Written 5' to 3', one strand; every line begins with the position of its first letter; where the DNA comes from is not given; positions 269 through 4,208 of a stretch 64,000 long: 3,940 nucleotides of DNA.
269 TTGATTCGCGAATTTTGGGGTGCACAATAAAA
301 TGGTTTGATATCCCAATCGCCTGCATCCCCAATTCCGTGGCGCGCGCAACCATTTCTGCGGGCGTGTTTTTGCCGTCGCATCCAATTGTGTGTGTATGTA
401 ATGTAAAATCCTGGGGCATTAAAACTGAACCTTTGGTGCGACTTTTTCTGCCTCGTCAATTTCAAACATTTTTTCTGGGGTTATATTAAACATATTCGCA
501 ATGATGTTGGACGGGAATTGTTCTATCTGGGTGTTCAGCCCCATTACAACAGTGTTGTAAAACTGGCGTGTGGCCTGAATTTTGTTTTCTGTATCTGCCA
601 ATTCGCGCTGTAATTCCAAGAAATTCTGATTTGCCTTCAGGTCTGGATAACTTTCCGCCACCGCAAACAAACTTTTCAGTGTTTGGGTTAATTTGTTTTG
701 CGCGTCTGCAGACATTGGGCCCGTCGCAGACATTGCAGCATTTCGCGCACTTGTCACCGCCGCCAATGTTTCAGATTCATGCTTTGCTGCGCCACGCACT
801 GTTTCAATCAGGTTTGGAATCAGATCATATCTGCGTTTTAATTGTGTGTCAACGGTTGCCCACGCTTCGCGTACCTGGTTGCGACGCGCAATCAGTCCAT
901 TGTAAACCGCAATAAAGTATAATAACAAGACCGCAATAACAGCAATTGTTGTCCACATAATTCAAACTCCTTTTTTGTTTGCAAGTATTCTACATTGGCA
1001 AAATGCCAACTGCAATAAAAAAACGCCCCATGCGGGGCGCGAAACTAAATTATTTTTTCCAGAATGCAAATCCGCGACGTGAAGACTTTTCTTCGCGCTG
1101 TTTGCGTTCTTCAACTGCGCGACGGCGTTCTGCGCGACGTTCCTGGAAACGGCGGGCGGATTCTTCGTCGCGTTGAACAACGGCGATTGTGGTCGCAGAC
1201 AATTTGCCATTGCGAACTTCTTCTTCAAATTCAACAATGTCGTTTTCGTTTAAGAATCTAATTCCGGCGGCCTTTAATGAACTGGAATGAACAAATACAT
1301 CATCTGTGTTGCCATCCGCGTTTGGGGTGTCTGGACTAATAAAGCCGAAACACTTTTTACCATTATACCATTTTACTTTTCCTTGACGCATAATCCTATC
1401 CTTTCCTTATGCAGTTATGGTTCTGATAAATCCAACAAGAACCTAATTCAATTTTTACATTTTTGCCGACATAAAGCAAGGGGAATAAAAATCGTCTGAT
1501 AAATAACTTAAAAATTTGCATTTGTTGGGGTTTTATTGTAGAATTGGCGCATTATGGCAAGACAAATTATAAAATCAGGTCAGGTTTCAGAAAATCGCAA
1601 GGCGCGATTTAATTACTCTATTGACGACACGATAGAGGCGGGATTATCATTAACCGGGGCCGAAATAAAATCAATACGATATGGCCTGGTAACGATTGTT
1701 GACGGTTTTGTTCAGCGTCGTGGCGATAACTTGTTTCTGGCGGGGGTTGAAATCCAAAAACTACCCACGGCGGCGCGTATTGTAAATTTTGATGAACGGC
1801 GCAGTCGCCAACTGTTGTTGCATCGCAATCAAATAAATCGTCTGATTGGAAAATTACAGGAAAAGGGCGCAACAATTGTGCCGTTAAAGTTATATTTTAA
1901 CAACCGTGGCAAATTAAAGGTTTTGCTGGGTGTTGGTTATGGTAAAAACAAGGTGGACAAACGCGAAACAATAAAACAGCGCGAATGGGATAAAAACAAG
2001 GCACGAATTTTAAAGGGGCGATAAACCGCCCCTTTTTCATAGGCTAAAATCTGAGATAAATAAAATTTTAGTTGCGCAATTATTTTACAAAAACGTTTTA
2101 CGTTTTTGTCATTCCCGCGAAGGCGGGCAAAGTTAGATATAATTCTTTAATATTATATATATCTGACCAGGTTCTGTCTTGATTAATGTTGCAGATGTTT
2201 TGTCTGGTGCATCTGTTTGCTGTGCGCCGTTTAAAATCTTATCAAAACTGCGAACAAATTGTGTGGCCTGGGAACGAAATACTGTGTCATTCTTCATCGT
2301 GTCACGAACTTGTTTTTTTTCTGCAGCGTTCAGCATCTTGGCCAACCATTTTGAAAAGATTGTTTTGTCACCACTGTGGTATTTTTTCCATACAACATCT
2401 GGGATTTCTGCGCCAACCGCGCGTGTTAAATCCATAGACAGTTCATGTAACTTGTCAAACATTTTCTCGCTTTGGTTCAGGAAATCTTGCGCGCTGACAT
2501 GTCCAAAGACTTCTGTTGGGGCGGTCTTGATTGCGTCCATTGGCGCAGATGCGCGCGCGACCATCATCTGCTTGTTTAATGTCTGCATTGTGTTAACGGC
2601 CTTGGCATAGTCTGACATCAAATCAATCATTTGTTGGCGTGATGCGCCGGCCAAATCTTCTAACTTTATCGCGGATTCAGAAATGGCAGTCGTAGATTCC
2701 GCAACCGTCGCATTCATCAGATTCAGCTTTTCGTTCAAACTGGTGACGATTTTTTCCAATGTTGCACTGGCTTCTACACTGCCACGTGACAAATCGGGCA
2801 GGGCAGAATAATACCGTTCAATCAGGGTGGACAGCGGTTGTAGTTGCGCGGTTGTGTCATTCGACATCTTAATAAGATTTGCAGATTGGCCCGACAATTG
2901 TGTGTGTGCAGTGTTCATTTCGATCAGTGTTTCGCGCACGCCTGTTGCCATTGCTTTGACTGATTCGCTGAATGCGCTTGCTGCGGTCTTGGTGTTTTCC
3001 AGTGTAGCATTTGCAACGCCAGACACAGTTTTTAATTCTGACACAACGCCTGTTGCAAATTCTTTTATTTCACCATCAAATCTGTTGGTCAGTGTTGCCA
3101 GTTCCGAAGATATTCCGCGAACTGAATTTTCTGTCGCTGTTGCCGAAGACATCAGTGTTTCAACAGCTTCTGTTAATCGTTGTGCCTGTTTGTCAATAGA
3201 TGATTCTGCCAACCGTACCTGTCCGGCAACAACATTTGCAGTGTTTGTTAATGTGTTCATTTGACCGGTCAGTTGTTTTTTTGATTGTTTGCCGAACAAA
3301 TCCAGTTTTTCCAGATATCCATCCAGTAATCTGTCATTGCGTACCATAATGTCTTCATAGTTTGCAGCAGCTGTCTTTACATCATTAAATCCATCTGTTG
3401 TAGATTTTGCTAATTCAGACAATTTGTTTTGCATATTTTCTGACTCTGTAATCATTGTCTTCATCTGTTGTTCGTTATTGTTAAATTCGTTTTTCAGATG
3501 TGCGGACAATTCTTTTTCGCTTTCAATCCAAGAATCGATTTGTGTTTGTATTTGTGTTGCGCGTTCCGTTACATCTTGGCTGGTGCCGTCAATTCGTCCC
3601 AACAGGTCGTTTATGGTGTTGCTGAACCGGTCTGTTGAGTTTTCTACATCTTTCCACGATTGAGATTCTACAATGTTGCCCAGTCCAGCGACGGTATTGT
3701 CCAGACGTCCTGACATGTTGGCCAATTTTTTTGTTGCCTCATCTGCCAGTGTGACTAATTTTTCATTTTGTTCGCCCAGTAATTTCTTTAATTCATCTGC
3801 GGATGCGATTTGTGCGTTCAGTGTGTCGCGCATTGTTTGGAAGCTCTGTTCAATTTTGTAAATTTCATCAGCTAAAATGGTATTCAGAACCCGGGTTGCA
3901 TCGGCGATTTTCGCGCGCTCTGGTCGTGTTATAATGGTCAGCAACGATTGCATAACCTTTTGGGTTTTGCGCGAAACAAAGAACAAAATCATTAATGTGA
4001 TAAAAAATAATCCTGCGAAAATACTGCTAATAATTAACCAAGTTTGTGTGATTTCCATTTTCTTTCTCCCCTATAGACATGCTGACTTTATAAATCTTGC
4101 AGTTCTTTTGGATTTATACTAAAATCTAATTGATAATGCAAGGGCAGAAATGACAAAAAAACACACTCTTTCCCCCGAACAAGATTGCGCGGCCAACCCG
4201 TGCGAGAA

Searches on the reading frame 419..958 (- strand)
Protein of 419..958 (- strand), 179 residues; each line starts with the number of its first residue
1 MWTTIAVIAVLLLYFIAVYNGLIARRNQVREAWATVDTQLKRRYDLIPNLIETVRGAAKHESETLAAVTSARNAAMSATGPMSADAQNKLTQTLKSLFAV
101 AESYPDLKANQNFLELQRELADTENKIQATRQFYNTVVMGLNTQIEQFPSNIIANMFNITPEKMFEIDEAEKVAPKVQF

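Call 6: search_protein_families(library=pfam, proteins=[window:419-958:-])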
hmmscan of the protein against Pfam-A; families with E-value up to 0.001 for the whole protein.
window:419-958:- (179 aa): 1 family
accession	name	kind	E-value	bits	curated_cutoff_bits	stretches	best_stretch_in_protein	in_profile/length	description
PF04011.17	LemA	-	1.5e-58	197.3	26.2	1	32-179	1-149/149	LemA family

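Call 7: search_protein_families(library=ncbifam, proteins=[window:419-958:-])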
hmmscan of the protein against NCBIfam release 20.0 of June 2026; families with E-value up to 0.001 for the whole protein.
window:419-958:- (179 aa): 1 family
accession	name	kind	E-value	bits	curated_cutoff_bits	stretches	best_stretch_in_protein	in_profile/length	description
NF040966.1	MamQ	equivalog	9.9e-19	67.7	250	2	84-177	106-202/221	magnetosome protein MamQ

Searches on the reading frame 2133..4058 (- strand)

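Call 6: search_protein_families(library=pfam, proteins=[window:2133-4058:-])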
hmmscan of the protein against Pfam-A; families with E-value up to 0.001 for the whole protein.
window:2133-4058:- (641 aa): 2 families
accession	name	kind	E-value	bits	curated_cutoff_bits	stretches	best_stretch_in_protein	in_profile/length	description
PF04513.17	Baculo_PEP_C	-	1.4e-06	28.8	38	0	52-130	16-94/140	Baculovirus polyhedron envelope protein, PEP, C terminus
PF04108.17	ATG17_like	-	0.00032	20.7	43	1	65-330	25-280/355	Autophagy protein ATG17-like domain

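Call 7: search_protein_families(library=ncbifam, proteins=[window:2133-4058:-])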
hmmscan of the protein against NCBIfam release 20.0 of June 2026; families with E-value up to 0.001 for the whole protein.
window:2133-4058:- (641 aa): 0 families

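Call 24: search_protein_families(library=pfam, proteins=[window:2133-4058:-], max_evalue=1)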
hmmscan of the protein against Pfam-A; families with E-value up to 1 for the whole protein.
window:2133-4058:- (641 aa): 17 families
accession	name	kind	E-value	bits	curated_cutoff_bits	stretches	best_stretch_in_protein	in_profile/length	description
PF04513.17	Baculo_PEP_C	-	1.4e-06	28.8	38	2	52-130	16-94/140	Baculovirus polyhedron envelope protein, PEP, C terminus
PF04108.17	ATG17_like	-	0.00032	20.7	43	1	65-330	25-280/355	Autophagy protein ATG17-like domain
PF01601.21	CoV_S2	-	0.0039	16.3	40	1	334-465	186-309/521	Coronavirus spike glycoprotein S2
PF14749.11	Acyl-CoA_ox_N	-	0.016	16.2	25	1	165-222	13-71/120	Acyl-coenzyme A oxidase N-terminal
PF18092.7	DraK_HK_N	-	0.062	14.2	26.4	0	158-186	6-34/86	DraK Histidine Kinase N-terminal domain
PF17383.7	kleA_kleC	-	0.067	14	25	0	64-92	10-38/76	Uncharacterized KorC regulated protein A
PF07572.17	BCNT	-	0.071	13.7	22.2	1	197-262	2-65/75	Bucentaur or craniofacial development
PF09357.15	RteC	-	0.12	12.5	25.3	1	59-104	80-125/219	RteC protein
PF12998.12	ING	-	0.14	13.2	23.9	0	208-276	4-72/102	Inhibitor of growth proteins N-terminal histone-binding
PF04949.18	Transcrip_act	-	0.15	12.4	27.5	1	68-127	37-96/154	Transcriptional activator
PF19091.5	DUF5779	-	0.24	11.9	29.5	1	282-347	9-73/96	Family of unknown function (DUF5779)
PF14818.11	SOGA1-2-like_CC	-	0.24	11.8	26.6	0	169-214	6-51/54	SOGA 1/2-like, coiled-coil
PF09177.16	STX6_10_61_N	-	0.37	11.8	29.4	0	398-481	6-91/99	Syntaxin 6/10/61, N-terminal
PF07464.16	ApoLp-III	-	0.43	11.1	36.3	1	326-440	22-127/146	Apolipophorin-III precursor (apoLp-III)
PF11727.13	ISG65-75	-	0.61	9.7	25.1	0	110-220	27-140/281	Invariant surface glycoprotein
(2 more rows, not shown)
